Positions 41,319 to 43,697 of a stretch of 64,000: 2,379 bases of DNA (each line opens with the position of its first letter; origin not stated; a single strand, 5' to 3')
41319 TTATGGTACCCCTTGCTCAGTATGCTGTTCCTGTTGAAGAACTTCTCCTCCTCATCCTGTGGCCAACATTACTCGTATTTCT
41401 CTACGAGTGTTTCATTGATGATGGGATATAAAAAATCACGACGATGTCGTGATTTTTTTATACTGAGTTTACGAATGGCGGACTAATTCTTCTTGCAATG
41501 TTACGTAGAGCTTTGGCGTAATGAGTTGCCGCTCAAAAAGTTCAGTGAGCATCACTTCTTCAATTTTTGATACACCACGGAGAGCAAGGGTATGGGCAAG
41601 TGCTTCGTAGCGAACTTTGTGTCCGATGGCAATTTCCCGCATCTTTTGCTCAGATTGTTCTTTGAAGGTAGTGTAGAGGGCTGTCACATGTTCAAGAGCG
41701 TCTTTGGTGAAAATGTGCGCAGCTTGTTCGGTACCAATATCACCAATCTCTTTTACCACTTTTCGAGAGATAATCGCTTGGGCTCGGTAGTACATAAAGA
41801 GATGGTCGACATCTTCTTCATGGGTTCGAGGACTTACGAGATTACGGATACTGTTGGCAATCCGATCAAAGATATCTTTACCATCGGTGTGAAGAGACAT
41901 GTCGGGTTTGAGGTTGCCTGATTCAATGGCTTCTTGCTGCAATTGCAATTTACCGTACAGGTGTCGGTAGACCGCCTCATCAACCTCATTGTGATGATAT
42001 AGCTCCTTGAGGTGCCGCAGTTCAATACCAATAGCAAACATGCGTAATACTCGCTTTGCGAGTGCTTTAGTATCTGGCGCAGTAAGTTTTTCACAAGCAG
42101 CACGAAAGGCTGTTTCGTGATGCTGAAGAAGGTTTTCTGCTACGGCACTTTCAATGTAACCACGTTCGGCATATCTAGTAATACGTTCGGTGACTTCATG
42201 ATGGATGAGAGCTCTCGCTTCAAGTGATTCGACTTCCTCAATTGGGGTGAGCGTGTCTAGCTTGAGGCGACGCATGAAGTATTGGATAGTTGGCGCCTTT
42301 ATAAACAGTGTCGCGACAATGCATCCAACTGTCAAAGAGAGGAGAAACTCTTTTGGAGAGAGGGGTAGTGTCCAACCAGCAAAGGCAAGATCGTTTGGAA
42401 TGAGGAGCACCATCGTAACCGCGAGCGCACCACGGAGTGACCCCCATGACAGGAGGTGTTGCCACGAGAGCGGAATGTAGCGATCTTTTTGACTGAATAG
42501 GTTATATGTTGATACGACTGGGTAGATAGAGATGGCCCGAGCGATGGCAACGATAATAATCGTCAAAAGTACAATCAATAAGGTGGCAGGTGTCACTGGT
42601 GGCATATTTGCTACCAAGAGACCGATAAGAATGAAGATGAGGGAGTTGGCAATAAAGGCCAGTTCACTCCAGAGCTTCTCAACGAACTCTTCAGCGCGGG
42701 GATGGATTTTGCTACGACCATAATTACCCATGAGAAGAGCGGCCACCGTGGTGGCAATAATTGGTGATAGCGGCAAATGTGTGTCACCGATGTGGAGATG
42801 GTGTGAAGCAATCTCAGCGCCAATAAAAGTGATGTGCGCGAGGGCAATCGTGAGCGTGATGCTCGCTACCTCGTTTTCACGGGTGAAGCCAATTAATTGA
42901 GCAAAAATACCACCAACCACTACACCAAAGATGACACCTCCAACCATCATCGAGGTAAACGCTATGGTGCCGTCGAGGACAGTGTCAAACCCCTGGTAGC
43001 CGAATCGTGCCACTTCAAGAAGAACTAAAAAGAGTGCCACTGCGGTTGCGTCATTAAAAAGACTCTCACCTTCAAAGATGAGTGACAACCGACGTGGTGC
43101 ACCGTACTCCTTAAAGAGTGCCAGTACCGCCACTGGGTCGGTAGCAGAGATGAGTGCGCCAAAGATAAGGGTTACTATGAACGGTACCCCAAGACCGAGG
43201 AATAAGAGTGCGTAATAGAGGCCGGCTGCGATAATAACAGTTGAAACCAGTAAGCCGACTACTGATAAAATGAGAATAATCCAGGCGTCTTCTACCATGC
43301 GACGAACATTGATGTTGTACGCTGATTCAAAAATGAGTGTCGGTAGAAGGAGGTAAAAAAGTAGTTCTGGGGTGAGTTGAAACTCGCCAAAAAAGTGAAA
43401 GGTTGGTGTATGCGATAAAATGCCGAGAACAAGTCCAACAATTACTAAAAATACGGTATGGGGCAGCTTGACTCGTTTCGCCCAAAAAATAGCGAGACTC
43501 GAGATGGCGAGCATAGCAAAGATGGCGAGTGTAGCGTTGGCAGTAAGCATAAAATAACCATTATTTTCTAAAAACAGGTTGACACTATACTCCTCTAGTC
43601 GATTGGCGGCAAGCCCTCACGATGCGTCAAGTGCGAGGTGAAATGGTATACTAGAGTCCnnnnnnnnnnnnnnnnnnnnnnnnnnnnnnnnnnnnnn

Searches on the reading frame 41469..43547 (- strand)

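Call 66: search_protein_families(library=pfam, proteins=[window:41469-43547:-], max_evalue=0.00001)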
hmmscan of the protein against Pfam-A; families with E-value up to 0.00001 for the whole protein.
window:41469-43547:- (692 aa): 1 family
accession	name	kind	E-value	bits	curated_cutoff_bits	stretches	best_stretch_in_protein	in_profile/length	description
PF00999.27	Na_H_Exchanger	-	9.3e-51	173.3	26.2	1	15-425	3-373/375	Sodium/hydrogen exchanger, transmembrane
